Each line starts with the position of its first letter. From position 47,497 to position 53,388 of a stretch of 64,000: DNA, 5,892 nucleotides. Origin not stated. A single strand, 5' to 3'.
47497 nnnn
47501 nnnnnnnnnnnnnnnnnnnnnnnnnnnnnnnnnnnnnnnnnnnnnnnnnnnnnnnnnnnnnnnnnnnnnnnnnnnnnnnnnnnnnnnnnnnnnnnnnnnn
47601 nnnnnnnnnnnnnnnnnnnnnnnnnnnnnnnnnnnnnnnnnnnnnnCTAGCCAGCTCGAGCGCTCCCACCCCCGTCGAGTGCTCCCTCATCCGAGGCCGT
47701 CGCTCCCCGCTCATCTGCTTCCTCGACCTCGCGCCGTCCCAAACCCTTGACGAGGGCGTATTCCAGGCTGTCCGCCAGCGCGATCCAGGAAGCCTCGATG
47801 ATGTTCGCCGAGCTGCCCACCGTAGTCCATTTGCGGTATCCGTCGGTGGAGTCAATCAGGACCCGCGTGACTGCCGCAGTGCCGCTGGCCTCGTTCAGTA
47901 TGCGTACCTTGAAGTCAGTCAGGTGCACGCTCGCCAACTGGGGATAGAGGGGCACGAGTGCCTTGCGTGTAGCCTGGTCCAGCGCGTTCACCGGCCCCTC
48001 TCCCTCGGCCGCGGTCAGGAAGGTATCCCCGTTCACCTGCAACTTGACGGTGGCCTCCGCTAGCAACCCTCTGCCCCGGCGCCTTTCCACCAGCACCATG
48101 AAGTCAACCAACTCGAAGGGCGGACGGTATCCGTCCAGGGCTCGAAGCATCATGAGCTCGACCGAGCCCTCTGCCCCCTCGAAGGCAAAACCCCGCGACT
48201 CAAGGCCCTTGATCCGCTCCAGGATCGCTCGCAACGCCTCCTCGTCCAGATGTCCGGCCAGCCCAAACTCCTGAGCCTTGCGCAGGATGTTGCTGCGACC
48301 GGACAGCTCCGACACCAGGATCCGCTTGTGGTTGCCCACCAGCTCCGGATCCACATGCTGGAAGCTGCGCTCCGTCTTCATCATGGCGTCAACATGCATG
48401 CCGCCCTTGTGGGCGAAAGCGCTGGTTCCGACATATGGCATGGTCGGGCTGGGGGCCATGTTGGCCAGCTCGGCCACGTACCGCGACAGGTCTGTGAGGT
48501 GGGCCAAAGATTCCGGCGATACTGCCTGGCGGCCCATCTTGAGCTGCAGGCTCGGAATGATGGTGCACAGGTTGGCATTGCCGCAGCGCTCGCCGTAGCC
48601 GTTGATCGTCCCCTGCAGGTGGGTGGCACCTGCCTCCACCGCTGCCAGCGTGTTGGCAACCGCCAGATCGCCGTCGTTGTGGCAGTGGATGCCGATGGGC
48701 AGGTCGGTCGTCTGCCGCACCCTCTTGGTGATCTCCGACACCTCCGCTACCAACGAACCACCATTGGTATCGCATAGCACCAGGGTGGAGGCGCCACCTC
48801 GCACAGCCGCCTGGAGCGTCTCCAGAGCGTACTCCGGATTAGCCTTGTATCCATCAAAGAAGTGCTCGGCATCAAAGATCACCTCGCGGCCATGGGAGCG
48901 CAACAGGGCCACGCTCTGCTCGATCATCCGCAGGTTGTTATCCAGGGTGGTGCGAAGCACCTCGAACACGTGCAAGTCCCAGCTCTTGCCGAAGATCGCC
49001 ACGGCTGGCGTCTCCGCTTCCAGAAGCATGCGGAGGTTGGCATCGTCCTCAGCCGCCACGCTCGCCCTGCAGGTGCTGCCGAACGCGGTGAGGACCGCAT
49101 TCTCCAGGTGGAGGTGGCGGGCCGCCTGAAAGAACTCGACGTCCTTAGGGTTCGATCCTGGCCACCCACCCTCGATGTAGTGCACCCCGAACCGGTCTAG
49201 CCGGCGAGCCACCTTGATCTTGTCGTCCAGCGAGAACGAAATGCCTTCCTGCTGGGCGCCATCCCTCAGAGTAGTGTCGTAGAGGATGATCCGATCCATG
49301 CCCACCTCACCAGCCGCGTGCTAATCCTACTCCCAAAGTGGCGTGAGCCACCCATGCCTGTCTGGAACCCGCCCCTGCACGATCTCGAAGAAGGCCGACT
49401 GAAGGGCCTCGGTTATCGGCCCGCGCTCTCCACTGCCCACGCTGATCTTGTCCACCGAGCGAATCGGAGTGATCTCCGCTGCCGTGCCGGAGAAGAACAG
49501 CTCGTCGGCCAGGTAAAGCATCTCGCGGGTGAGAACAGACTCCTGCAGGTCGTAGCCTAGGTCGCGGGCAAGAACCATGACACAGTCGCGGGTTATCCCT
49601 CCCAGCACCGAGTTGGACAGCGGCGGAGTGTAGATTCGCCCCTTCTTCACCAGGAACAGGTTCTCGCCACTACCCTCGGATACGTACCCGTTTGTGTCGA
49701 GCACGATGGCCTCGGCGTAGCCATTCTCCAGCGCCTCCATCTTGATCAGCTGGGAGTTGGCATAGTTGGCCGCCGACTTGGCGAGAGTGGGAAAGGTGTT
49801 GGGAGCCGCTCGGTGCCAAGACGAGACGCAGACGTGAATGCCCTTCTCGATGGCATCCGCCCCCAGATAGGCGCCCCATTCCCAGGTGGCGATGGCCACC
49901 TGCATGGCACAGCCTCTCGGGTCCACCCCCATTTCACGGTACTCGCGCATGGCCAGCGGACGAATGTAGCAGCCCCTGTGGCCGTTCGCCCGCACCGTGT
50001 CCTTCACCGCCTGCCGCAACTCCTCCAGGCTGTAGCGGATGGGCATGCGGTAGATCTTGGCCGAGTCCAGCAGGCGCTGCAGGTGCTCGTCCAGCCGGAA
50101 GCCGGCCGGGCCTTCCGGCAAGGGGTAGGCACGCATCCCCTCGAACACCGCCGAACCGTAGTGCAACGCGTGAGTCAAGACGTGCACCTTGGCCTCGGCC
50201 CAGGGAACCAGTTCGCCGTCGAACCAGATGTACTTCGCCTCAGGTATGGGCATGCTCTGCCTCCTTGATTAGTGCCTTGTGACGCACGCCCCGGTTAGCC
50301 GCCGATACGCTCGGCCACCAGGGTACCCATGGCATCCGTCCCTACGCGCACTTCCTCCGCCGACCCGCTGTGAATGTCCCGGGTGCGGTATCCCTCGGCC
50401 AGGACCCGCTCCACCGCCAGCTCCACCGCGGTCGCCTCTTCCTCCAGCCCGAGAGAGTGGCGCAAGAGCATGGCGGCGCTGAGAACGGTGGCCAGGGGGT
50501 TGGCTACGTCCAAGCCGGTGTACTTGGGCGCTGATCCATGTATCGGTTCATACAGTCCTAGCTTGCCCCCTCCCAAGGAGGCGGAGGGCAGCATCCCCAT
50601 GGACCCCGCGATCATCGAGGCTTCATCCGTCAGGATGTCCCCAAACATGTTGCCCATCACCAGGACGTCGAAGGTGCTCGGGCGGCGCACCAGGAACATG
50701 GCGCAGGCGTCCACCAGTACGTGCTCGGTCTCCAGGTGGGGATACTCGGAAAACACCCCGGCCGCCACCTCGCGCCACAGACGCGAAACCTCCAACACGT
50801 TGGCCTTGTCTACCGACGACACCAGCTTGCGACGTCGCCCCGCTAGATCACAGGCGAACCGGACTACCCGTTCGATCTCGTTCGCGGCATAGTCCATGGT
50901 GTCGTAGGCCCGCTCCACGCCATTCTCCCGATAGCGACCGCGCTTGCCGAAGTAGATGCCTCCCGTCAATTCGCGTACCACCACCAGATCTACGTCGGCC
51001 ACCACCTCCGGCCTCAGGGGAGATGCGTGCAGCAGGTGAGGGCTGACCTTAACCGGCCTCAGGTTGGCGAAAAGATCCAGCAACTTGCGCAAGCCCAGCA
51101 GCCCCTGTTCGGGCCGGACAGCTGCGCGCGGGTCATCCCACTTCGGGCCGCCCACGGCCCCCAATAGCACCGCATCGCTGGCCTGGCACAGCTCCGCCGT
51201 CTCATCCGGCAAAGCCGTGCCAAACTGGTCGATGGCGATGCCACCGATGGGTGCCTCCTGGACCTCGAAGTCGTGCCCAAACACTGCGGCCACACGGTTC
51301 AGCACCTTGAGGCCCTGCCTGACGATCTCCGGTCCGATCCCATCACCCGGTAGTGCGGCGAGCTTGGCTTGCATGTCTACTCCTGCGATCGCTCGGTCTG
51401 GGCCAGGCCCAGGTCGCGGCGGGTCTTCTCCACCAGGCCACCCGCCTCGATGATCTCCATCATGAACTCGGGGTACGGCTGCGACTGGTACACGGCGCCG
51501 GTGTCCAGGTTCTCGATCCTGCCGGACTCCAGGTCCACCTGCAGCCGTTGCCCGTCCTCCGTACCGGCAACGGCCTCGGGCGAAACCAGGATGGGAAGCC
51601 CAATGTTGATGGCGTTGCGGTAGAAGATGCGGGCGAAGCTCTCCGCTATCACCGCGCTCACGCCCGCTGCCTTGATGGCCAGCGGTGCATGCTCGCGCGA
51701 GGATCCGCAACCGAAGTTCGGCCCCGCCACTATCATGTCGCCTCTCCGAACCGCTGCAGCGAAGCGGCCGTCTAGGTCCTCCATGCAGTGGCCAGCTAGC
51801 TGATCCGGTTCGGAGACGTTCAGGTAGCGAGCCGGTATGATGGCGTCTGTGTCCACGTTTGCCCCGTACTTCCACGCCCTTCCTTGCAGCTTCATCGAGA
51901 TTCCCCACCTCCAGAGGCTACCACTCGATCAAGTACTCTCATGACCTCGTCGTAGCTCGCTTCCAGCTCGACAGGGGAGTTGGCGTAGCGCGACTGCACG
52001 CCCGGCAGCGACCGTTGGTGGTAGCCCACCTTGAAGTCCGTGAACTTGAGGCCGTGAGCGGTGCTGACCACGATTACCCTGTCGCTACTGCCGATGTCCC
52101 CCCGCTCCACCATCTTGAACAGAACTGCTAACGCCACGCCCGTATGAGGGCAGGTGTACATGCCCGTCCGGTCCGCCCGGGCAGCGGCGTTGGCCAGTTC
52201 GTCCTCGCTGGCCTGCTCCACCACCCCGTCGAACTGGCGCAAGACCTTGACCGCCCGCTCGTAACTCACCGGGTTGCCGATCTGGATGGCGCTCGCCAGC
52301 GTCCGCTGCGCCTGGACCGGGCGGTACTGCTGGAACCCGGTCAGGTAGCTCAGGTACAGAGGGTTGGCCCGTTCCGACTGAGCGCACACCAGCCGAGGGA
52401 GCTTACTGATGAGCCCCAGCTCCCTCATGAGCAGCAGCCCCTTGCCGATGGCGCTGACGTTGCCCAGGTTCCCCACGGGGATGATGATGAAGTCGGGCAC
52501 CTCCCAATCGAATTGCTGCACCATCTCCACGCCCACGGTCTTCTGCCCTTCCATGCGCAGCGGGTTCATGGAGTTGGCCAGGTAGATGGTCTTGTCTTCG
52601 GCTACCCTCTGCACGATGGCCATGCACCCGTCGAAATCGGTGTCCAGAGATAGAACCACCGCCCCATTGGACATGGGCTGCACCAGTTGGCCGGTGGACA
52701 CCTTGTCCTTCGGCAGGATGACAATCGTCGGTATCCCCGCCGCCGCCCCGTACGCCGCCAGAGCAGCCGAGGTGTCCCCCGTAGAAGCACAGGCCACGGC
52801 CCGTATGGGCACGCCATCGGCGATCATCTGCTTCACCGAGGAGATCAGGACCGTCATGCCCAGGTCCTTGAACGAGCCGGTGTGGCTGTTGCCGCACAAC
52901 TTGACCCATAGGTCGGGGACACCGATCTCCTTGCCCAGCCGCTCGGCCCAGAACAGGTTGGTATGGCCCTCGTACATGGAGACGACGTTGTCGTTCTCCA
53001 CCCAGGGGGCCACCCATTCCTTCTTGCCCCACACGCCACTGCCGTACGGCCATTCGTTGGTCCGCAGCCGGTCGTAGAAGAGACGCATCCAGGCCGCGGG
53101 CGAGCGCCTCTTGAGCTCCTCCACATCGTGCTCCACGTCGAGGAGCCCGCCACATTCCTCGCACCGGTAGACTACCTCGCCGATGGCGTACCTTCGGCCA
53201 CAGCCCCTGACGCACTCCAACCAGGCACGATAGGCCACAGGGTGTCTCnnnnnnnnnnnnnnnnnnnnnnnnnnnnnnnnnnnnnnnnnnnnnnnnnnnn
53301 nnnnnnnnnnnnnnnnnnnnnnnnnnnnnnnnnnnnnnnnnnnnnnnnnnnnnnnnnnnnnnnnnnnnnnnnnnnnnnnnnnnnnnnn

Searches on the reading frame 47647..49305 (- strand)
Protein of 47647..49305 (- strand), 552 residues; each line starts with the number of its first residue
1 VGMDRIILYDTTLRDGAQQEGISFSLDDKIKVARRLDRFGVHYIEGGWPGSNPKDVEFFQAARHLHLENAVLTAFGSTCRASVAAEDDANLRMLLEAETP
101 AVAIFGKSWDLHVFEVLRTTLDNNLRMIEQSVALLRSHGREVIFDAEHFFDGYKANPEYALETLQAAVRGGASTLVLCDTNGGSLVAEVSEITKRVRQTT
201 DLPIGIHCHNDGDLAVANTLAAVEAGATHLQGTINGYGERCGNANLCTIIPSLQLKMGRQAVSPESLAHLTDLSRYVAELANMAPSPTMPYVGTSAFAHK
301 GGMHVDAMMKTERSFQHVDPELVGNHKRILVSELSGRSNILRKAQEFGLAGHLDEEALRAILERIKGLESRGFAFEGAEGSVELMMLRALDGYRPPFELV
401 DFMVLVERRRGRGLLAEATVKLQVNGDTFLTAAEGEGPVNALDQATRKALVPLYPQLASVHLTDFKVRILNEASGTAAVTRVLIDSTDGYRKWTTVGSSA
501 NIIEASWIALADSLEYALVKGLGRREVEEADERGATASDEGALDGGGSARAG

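Call 60: search_protein_families(library=ncbifam, proteins=[window:47647-49305:-], max_evalue=1e-10)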
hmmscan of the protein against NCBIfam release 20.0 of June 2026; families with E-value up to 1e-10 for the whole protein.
window:47647-49305:- (552 aa): 17 families
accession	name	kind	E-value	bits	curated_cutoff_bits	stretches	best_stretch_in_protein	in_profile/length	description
TIGR00977.1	citramal_synth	equivalog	3e-228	758.4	450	1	6-520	2-519/526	citramalate synthase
NF002085.0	PRK00915.1-2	subfamily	1.2e-81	275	517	1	3-517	11-499/504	2-isopropylmalate synthase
NF002086.0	PRK00915.1-3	equivalog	8.7e-77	258.7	532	1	3-517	4-501/516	2-isopropylmalate synthase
TIGR00973.1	leuA_bact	equivalog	6e-70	236.1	598.7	1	5-514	1-493/494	2-isopropylmalate synthase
TIGR02090.1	LEU1_arch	subfamily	2.3e-67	227.6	484.75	1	7-372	2-351/363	isopropylmalate/citramalate/homocitrate synthases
NF002088.0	PRK00915.1-5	equivalog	3.4e-67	227.1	697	1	3-513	1-494/514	2-isopropylmalate synthase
NF002087.0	PRK00915.1-4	equivalog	5.3e-66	223.2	729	1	3-515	4-500/516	2-isopropylmalate synthase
NF002084.0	PRK00915.1-1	equivalog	7e-63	212.9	748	1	4-515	3-497/523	2-isopropylmalate synthase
TIGR02146.1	LysS_fung_arch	equivalog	2.7e-61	207.7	413.55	1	9-366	2-343/344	homocitrate synthase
TIGR02660.1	nifV_homocitr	equivalog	4.4e-61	207.2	462.9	1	6-368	2-348/365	homocitrate synthase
NF041069.1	IPMS_Sufob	equivalog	2.1e-59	201.7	600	1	8-372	3-353/371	isopropylmalate synthase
NF042434.1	IPMS_Lepto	equivalog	2.5e-39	135.3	500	1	5-365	5-366/374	2-isopropylmalate synthase LeuA2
NF042433.1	CitmalDyn_Leptosp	equivalog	2.7e-36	125.2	950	1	5-480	7-469/514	(R)-citramalate synthase CimA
NF002991.1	PRK03739.1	subfamily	4.4e-23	81.8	455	1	191-313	224-343/550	2-isopropylmalate synthase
NF006049.0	PRK08195.1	subfamily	2.1e-22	79.6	229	1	149-262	139-254/344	4-hyroxy-2-oxovalerate/4-hydroxy-2-oxopentanoic acid aldolase,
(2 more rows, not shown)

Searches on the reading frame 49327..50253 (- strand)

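Call 60: search_protein_families(library=ncbifam, proteins=[window:49327-50253:-], max_evalue=1e-10)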
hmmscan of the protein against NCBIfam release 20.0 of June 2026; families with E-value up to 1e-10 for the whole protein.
window:49327-50253:- (308 aa): 15 families
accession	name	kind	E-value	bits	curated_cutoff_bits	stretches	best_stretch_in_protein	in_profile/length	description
NF005146.0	PRK06606.1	equivalog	5.3e-135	449.3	279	1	5-305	5-305/307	branched-chain amino acid transaminase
TIGR01122.1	ilvE_I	equivalog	7.2e-130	432.5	245.55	1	10-305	1-297/298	branched-chain-amino-acid transaminase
NF005726.0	PRK07544.1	equivalog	6.7e-80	268.3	396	1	8-294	12-290/295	branched-chain amino acid aminotransferase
NF006185.0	PRK08320.1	subfamily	1.1e-78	264.4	363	1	7-293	3-284/292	branched-chain amino acid aminotransferase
NF009126.0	PRK12479.1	equivalog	2e-59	201.2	518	1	6-292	3-284/299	branched-chain-amino-acid transaminase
NF009897.0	PRK13357.1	equivalog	6.6e-51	173.1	307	1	10-305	44-356/358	branched-chain amino acid aminotransferase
TIGR01123.1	ilvE_II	equivalog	3e-44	151.3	250.05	1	10-304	1-311/313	branched-chain-amino-acid transaminase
NF009896.0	PRK13356.1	equivalog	6.5e-42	143.6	262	1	7-291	8-282/287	branched-chain amino acid aminotransferase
TIGR01121.1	D_amino_aminoT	equivalog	3.1e-37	128.3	277.45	1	10-291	3-274/276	D-amino-acid transaminase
NF005209.0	PRK06680.1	subfamily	1.2e-36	126.1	320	1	7-293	3-282/286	D-amino-acid transaminase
NF005800.0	PRK07650.1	equivalog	3.8e-32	111.7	308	1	8-288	2-272/290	aminodeoxychorismate lyase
TIGR03461.1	pabC_Proteo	equivalog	7.7e-24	84.3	176.85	1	21-272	8-250/262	aminodeoxychorismate lyase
NF009066.0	PRK12400.1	equivalog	2.1e-23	83.2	538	1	168-291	159-281/290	D-amino-acid transaminase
NF004761.0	PRK06092.1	equivalog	6.4e-23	81.3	260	1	19-275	8-255/268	aminodeoxychorismate lyase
NF005888.0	PRK07849.1-3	equivalog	3e-19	69.1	273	1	26-271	32-273/298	aminodeoxychorismate lyase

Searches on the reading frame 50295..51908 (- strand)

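Call 60: search_protein_families(library=ncbifam, proteins=[window:50295-51908:-], max_evalue=1e-10)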
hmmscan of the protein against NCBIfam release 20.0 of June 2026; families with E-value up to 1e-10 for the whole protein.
window:50295-51908:- (537 aa): 16 families
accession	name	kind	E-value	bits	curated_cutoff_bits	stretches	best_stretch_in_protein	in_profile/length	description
TIGR00169.1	leuB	equivalog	2.1e-142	474.3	353.2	1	182-521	1-341/349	3-isopropylmalate dehydrogenase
NF002898.0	PRK03437.1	equivalog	1.2e-80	271.4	393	1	179-531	3-341/347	3-isopropylmalate dehydrogenase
TIGR02088.1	LEU3_arch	subfamily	2.1e-77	260.5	409.8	1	184-517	2-314/324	isopropylmalate/isohomocitrate dehydrogenases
NF040619.1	AksF_Meth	equivalog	9.5e-72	241.9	500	1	182-513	3-331/343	homoisocitrate dehydrogenase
NF040626.1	AksF2_Meth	equivalog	1.2e-69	235.1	540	1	182-517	3-317/333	homoisocitrate dehydrogenase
TIGR02089.1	TTC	equivalog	2.2e-69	234.1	470.4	1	180-522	3-344/352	tartrate dehydrogenase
NF006048.0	PRK08194.1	equivalog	7.8e-63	212.7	501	1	180-516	3-336/352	tartrate dehydrogenase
NF006529.0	PRK08997.1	equivalog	5e-58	196.7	510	1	180-512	3-318/335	isocitrate dehydrogenase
NF006673.0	PRK09222.1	equivalog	3.2e-56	191.3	509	1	179-536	3-342/482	NADP-dependent isocitrate dehydrogenase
NF040855.1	iso_homocit_dh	equivalog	4.5e-49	167.6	680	1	182-518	3-307/345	isocitrate--homoisocitrate dehydrogenase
TIGR00175.1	mito_nad_idh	equivalog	4.2e-46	157.7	432.4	1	182-517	5-321/334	isocitrate dehydrogenase (NAD(+))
TIGR02924.1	ICDH_alpha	equivalog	3.8e-44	151.5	561.35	1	187-536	7-338/473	isocitrate dehydrogenase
NF005036.0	PRK06451.1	equivalog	4.1e-31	108.2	484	2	399-512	275-386/412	NADP-dependent isocitrate dehydrogenase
TIGR00183.1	prok_nadp_idh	equivalog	4.6e-30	104.8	567.3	1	398-528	281-409/417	isocitrate dehydrogenase (NADP(+))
NF005425.0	PRK07006.1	equivalog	1.1e-24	86.9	490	1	397-512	280-393/416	NADP-dependent isocitrate dehydrogenase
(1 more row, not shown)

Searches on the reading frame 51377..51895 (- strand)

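Call 82: search_protein_families(library=ncbifam, proteins=[window:51377-51895:-], max_evalue=0.00001)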
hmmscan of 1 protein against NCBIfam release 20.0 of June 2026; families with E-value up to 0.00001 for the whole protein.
window:51377-51895:- (172 aa): 15 families
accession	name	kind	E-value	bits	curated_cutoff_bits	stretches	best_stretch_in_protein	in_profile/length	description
TIGR02084.1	leud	equivalog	7.7e-70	233.6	245.85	1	5-158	1-154/156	3-isopropylmalate dehydratase small subunit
TIGR02087.1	LEUD_arch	subfamily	7.4e-62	207.7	108.95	1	5-160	1-156/157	LeuD/DmdB family oxidoreductase small subunit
NF040625.1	HacB2_Meth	equivalog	7.6e-62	207.5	230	1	2-157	3-155/161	homoaconitase small subunit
NF040604.2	HacB_Meth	equivalog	1.5e-50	171.2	230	1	1-158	1-157/159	homoaconitase small subunit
NF010629.0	PRK14023.1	equivalog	1.2e-42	145.5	229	1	6-159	3-155/166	homoaconitate hydratase small subunit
NF002458.0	PRK01641.1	subfamily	1.1e-27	96.9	167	1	12-131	17-154/202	3-isopropylmalate dehydratase small subunit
TIGR00171.1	leuD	equivalog_domain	4.2e-21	75.6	116.25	1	51-132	69-156/188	3-isopropylmalate dehydratase small subunit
TIGR00139.1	h_aconitase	equivalog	7.4e-21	74.2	529.9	1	12-107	540-637/709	homoaconitase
NF005558.0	PRK07229.1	equivalog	5.1e-17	61.7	612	1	9-103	477-577/647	aconitate hydratase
TIGR01342.1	acon_putative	hypoth_equivalog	1.9e-14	52.8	719.15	1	11-115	478-593/655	putative aconitate hydratase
NF006757.0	PRK09277.1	subfamily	1.6e-09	36.1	686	1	54-103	760-810/888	aconitate hydratase AcnA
NF009520.0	PRK12881.1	subfamily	4.9e-09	34.5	905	1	53-103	764-815/893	aconitate hydratase AcnA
TIGR01341.1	aconitase_1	equivalog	5.5e-09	34.3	945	1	53-124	750-817/876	aconitate hydratase AcnA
TIGR02333.1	2met_isocit_dHY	equivalog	9.4e-08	30.4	1419.85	1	53-103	733-784/858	Fe/S-dependent 2-methylisocitrate dehydratase AcnD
TIGR01340.1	aconitase_mito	equivalog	2.1e-06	26.4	825.35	1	54-100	625-671/745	aconitate hydratase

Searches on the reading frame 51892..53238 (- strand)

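Call 60: search_protein_families(library=ncbifam, proteins=[window:51892-53238:-], max_evalue=1e-10)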
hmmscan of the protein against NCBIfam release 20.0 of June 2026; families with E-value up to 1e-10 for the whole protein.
window:51892-53238:- (448 aa): 10 families
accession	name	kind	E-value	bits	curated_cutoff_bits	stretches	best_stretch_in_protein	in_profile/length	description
TIGR00260.1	thrC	equivalog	4.7e-64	216.7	167.1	1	82-400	12-325/340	threonine synthase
NF006050.0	PRK08197.1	equivalog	5.6e-62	209.8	303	1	3-401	5-386/406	threonine synthase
NF004170.0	PRK05638.1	equivalog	3.2e-51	174.3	421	1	8-399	3-358/442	threonine synthase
NF005035.0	PRK06450.1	equivalog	2.2e-35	122.1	301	1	13-398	9-336/338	threonine synthase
NF006205.0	PRK08329.1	equivalog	1.1e-28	100.2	358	1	110-399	74-346/347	threonine synthase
NF004996.0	PRK06381.1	equivalog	1.7e-26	93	266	1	91-392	14-314/319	threonine synthase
TIGR03844.1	cysteate_syn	equivalog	1.4e-16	60.3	324.9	1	25-398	4-381/398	cysteate synthase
NF005292.0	PRK06815.1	equivalog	5.4e-14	52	371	1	100-379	29-293/320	threonine/serine dehydratase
TIGR01127.1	ilvA_1Cterm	equivalog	4.5e-12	45.6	378.75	1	108-354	15-245/380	threonine ammonia-lyase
NF005680.0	PRK07476.1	equivalog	8.7e-11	41.4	413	0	92-266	23-190/326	hydroxyectoine utilization dehydratase EutB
